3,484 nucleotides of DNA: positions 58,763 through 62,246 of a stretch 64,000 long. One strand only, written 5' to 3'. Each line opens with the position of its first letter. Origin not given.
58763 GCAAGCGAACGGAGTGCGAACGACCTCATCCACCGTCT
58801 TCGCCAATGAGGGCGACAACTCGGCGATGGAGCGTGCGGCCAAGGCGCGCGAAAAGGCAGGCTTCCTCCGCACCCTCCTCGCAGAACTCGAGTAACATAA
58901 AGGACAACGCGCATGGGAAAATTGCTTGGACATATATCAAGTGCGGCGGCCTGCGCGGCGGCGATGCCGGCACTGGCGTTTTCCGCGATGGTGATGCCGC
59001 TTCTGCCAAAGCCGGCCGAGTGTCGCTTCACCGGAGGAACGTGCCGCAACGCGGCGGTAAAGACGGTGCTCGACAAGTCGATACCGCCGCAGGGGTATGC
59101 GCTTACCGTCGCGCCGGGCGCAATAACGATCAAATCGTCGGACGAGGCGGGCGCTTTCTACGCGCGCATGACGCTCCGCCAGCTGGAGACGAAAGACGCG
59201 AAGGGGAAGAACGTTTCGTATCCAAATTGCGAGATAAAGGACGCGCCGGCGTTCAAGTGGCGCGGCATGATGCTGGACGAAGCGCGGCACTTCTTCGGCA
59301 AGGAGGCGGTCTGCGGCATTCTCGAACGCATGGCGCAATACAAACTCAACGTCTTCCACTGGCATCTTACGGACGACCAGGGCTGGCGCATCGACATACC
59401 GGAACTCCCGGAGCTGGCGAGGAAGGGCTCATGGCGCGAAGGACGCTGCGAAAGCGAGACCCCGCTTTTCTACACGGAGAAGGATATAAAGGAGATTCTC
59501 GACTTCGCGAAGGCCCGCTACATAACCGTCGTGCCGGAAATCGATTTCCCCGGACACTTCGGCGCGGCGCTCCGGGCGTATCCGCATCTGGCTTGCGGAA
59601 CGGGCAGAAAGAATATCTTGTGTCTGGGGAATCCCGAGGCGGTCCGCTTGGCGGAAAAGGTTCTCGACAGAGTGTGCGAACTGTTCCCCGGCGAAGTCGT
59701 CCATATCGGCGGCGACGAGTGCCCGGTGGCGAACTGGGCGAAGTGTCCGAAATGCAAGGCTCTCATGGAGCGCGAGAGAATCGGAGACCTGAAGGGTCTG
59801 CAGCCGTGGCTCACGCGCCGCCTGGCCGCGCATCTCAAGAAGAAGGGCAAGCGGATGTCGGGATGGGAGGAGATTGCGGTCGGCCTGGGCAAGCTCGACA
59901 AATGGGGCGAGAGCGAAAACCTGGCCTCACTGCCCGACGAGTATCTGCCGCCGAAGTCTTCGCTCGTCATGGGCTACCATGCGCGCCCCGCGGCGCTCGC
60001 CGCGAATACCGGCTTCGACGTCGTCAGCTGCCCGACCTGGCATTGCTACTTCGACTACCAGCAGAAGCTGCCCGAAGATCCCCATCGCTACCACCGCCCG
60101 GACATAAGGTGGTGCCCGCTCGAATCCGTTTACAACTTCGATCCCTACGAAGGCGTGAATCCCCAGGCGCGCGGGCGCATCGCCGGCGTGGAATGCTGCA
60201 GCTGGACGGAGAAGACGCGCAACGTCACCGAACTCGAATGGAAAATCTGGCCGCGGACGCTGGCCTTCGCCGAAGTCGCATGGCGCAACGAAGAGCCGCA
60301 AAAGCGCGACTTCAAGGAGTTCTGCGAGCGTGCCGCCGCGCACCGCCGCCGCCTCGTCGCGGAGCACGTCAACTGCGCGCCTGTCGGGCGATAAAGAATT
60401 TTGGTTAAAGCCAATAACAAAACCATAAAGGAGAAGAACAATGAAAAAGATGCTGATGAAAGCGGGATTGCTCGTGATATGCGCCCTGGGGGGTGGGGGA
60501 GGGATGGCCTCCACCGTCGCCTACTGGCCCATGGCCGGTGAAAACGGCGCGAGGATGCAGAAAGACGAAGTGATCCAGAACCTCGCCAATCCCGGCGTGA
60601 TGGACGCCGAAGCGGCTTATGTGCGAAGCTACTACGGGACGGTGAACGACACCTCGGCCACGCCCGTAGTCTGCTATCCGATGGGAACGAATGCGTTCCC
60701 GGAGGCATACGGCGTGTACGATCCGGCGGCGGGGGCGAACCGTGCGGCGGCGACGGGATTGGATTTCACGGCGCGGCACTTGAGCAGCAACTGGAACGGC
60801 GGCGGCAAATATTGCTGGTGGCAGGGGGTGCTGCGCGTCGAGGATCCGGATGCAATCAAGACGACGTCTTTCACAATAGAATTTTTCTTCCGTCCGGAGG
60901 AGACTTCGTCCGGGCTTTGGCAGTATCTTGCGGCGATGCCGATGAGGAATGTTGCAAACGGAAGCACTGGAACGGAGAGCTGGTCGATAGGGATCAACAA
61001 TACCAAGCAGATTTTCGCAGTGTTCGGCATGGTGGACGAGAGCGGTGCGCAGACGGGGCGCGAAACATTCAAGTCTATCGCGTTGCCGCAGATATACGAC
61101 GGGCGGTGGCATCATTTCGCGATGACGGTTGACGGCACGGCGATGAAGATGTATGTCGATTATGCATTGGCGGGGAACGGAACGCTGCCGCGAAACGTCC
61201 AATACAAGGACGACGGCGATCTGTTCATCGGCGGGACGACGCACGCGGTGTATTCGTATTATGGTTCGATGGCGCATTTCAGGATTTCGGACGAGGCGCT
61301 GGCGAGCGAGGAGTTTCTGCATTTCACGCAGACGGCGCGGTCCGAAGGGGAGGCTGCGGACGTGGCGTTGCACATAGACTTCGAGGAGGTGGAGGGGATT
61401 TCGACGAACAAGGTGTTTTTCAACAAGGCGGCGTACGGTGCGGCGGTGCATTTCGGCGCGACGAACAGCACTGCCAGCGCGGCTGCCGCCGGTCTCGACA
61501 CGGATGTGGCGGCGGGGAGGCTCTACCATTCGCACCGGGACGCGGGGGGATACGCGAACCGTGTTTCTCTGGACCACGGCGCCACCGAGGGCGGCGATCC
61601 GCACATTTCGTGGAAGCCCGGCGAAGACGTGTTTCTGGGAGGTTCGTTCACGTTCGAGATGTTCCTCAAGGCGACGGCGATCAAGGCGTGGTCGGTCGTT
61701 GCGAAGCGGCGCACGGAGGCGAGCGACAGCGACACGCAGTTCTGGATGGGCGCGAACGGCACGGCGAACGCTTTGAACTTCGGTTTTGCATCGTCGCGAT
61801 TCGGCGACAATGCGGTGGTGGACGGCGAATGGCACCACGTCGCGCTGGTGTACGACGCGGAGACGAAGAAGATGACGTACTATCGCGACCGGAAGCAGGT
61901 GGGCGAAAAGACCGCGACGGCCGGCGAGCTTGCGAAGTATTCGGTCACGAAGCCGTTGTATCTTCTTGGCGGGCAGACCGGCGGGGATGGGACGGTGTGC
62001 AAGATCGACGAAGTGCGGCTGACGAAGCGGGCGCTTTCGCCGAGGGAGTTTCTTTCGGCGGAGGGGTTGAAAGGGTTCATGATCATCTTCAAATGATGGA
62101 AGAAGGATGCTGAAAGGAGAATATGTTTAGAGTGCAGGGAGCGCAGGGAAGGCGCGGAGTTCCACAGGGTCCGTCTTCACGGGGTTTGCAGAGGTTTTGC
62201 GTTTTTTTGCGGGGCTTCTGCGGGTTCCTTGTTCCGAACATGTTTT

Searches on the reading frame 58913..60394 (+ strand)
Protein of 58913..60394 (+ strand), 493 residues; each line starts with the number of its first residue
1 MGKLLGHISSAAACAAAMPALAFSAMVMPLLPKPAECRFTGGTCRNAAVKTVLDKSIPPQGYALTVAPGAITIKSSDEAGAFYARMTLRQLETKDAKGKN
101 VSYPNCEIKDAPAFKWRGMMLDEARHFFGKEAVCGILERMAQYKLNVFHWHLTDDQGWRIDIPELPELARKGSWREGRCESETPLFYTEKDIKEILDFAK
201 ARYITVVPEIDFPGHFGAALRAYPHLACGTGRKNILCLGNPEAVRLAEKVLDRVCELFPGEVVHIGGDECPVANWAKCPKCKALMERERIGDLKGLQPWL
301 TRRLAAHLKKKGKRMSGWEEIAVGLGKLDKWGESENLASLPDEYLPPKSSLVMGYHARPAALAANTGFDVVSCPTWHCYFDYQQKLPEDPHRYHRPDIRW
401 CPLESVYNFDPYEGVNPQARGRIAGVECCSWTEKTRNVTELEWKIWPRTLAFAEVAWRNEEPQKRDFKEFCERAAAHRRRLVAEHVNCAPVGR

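Call 12: search_protein_families(library=pfam, proteins=[window:58913-60394:+], max_evalue=0.01)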
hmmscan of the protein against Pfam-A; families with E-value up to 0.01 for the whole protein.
window:58913-60394:+ (493 aa): 2 families
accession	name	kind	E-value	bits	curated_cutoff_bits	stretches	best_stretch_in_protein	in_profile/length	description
PF00728.28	Glyco_hydro_20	-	1.7e-92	310.9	22.3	1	114-459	1-347/348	Glycosyl hydrolase family 20, catalytic domain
PF02838.20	Glyco_hydro_20b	-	1.6e-10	42.2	26.1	1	51-111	67-124/124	Glycosyl hydrolase family 20, domain 2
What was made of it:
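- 58913..60394 (+): GH20 beta-N-acetylhexosaminidase gene, first intact gene of locus b. Pfam Glyco_hydro_20 E 1.7e-92 (call 12).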

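Call 15: find_encoding_contigs(protein=window:58913-60394:+, flank=10000, max_places=10)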
Protein window:58913-60394:+ (493 aa): no gene with exactly this product is on record in the collection.

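Call 18: find_related_loci(query=window:58913-60394:+, collection=genome_contigs, flank=10000)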
Query window:58913-60394:+ (493 aa) in genome_contigs; peptide patterns used: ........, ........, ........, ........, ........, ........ (x = any residue, [..] = any of these).
179 stretches matched a pattern; 13 encode a relative of the query (tblastn E <= 1e-3); 13 distinct loci.
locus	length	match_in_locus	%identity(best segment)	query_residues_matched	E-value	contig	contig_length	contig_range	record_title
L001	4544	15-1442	48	30-491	2e-146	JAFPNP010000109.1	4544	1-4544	MAG: Kiritimatiellae bacterium isolate RGIG1307 Dairy_cattle_Rumen-5__c611318, whole genome shotgun sequence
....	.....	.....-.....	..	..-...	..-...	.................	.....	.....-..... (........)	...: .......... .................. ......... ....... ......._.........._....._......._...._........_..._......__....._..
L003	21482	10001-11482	40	1-491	3e-110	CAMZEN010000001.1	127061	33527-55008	MAG TPA_asm: uncultured Verrucomicrobia bacterium isolate SRR10912534_bin.105_metaWRAP_v1.3_MAG genome assembly, contig:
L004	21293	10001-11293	37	54-476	2e-89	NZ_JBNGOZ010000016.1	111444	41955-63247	Carboxylicivirga sp. N1E11 c_000000000016, whole genome shotgun sequence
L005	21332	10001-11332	36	54-489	1e-84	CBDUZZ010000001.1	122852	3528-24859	MAG TPA_asm: uncultured bacterium isolate SRR22302365_binner13_Refined_16 genome assembly, contig: ERZ25074835.18, whole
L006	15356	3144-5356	35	54-487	5e-84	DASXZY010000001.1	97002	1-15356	MAG TPA_asm: Verrucomicrobiia bacterium isolate SMAG_U4865 k141_264311, whole genome shotgun sequence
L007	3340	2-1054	37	122-487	5e-74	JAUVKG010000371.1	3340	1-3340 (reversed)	MAG: Chlamydiota bacterium isolate CSMAG_474 CSMAG_474_k141_419977_length_3340_cov_7.9519, whole genome shotgun sequence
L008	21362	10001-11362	31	47-489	2e-72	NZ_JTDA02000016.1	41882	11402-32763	Coprobacter secundus strain 177 16, whole genome shotgun sequence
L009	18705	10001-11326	31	41-473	2e-70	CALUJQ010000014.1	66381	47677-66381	MAG: uncultured Barnesiella sp. isolate BRZ_CG__bin66 genome assembly, contig: BRZ_CG__NODE_705_length_66381_cov_6.63344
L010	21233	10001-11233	32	52-467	8e-63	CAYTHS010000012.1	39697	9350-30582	MAG TPA_asm: uncultured Oscillospiraceae bacterium isolate SRP241341_co1_196 genome assembly, contig: NODE_1203_length_3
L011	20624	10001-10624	33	60-288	9e-35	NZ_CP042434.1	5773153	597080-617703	Arachidicoccus ginsenosidivorans strain Gsoil 809 chromosome, complete genome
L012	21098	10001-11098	29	1-320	8e-35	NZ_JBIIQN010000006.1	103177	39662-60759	MAG: Aquirufa sp. isolate ME2003-07-23pf_3300044630_group2_bin117 Rohwer_bin639_scaffold_72_c1, whole genome shotgun seq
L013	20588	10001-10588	32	60-274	4e-34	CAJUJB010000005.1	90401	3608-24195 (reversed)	MAG TPA_asm: uncultured Muribaculaceae bacterium isolate MGBC152050 genome assembly, contig: MGBC152050.5, whole genome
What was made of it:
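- Tried and rejected: It gave only distant relatives, at most 48% identity, with no informative synteny (call 18).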

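Call 33: find_homologous_proteins(query=window:58913-60394:+, max_evalue=1e-80)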
Query window:58913-60394:+ (493 aa): 819 proteins with E <= 1e-80 among 8000 candidates; the best 120 are listed.
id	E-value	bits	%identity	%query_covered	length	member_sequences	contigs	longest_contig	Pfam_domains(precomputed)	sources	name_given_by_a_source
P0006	0.0e+0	1125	95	100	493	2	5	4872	PF00728.29,PF02838.21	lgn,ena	-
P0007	0.0e+0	1065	89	100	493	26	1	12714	PF00728.29,PF02838.21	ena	-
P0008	1.8e-245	834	73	94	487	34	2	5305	PF00728.29,PF02838.21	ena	-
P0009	4.1e-216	737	64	99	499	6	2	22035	PF00728.29,PF02838.21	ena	-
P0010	1.4e-206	705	96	64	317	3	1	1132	PF00728.29,PF02838.21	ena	-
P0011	1.5e-205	702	62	97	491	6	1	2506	PF00728.29,PF02838.21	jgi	-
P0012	1.1e-200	686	62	94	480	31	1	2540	PF00728.29,PF02838.21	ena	-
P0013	1.3e-198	679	65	94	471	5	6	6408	PF00728.29,PF02838.21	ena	-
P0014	6.1e-187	641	59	99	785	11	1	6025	PF00728.29,PF09992.15,PF02838.21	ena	-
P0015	1.7e-181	623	57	97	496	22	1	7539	PF00728.29,PF02838.21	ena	-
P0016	5.4e-181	621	57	100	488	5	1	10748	PF00728.29,PF02838.21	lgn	-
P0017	2.0e-176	606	53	99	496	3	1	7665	PF00728.29,PF02838.21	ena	-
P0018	4.3e-175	601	54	99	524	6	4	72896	PF00728.29,PF02838.21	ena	-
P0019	4.3e-172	592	53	98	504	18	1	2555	PF00728.29,PF02838.21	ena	-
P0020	3.2e-170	585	55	99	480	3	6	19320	PF00728.29,PF02838.21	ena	-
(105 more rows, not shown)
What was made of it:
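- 58913..60394 (+): Products 95% and 89% identical are P0006 and P0007 (call 33).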

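Call 34: find_encoding_contigs(protein=P0007, flank=10000, max_places=6)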
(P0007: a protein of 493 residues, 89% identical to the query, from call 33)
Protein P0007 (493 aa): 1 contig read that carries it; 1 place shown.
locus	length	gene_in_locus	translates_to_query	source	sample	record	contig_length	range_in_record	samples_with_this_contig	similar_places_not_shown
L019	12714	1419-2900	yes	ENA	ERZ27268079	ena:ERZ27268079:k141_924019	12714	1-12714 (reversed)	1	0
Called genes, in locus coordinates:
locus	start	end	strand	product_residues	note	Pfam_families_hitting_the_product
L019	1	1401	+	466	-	?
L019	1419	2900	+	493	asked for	PF02838:Glyco_hydro_20b, PF00728:Glyco_hydro_20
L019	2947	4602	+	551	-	PF13385:Laminin_G_3, PF18483:Lectin_L-type_dom (faint), PF00054:Laminin_G_1 (faint), PF02210:Laminin_G_2 (faint), PF13385:Laminin_G_3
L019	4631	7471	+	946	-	PF17132:Glyco_hydro_106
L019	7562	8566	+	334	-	PF00722:Glyco_hydro_16 (weak)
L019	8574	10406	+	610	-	PF01055:Glyco_hydro_31_2nd (weak), PF02065:Melibiase, PF02638:GHL10 (faint)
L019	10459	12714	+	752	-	?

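Call 35: find_encoding_contigs(protein=P0006, flank=10000, max_places=6)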
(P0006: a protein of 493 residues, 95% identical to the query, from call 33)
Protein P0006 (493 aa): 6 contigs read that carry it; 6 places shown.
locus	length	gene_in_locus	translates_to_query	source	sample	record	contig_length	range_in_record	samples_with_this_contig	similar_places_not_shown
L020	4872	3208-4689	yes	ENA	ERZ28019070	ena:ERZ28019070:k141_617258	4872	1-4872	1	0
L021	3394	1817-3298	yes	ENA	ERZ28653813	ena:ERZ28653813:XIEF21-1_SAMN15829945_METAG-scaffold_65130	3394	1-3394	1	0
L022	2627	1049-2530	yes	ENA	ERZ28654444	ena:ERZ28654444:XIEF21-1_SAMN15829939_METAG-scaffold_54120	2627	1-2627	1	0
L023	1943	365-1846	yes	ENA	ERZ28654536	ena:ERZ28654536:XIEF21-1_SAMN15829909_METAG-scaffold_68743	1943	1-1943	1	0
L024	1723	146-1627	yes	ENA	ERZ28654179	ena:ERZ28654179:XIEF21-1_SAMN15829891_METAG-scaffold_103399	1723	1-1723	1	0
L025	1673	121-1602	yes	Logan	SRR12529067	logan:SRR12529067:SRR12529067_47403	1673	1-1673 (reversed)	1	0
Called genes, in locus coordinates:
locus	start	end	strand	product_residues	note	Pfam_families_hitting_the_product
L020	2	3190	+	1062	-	?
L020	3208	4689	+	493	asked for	PF02838:Glyco_hydro_20b, PF00728:Glyco_hydro_20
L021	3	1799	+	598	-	?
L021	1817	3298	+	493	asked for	PF02838:Glyco_hydro_20b, PF00728:Glyco_hydro_20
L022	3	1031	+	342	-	?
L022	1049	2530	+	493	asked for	PF02838:Glyco_hydro_20b, PF00728:Glyco_hydro_20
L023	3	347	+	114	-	?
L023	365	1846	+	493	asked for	PF02838:Glyco_hydro_20b, PF00728:Glyco_hydro_20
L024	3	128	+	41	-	?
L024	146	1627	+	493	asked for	PF02838:Glyco_hydro_20b, PF00728:Glyco_hydro_20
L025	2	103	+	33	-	?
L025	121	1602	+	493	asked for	PF02838:Glyco_hydro_20b, PF00728:Glyco_hydro_20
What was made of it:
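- (1) In L019-L025 (GH20 products 89-95% identical) the gene upstream of GH20 is a long ORF running to the contig edge, at least 1,062 aa in L020 (calls 34, 35).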

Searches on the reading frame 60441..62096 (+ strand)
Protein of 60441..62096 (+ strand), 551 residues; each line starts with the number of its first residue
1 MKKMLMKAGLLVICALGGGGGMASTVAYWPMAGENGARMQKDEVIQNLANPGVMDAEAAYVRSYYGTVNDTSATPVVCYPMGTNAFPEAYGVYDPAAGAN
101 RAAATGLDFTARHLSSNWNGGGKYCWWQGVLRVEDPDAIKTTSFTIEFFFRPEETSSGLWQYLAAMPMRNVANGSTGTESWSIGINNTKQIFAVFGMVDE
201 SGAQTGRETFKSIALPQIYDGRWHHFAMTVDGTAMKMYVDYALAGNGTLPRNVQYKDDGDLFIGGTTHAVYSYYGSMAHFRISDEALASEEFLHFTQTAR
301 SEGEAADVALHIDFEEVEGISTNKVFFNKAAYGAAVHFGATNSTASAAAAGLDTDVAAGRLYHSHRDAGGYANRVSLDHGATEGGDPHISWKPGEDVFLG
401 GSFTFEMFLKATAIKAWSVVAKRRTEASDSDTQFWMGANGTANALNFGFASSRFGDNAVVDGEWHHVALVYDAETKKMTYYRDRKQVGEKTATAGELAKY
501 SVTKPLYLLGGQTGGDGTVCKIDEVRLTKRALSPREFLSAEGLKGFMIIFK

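Call 12: search_protein_families(library=pfam, proteins=[window:60441-62096:+], max_evalue=0.01)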
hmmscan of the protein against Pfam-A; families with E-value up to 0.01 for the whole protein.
window:60441-62096:+ (551 aa): 4 families
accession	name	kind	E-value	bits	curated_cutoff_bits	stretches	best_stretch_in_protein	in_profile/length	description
PF13385.13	Laminin_G_3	-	1.5e-37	129.5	27.6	2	133-291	9-149/151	Concanavalin A-like lectin/glucanases superfamily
PF02210.31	Laminin_G_2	-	3.1e-09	37.8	22.9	1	215-269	47-110/126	Laminin G domain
PF18483.9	Lectin_L-type_dom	-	7.4e-05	23.1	78.3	0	457-489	150-182/215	Legume lectin beta-barrel domain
PF00054.30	Laminin_G_1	-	0.00017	22.2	24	0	216-268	48-102/131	Laminin G domain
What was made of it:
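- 60441..62096 (+): LamG (Laminin_G_3) protein, paralogue of the gene that donated the small ORF's 5' end. Pfam Laminin_G_3 E 1.5e-37 (call 12).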
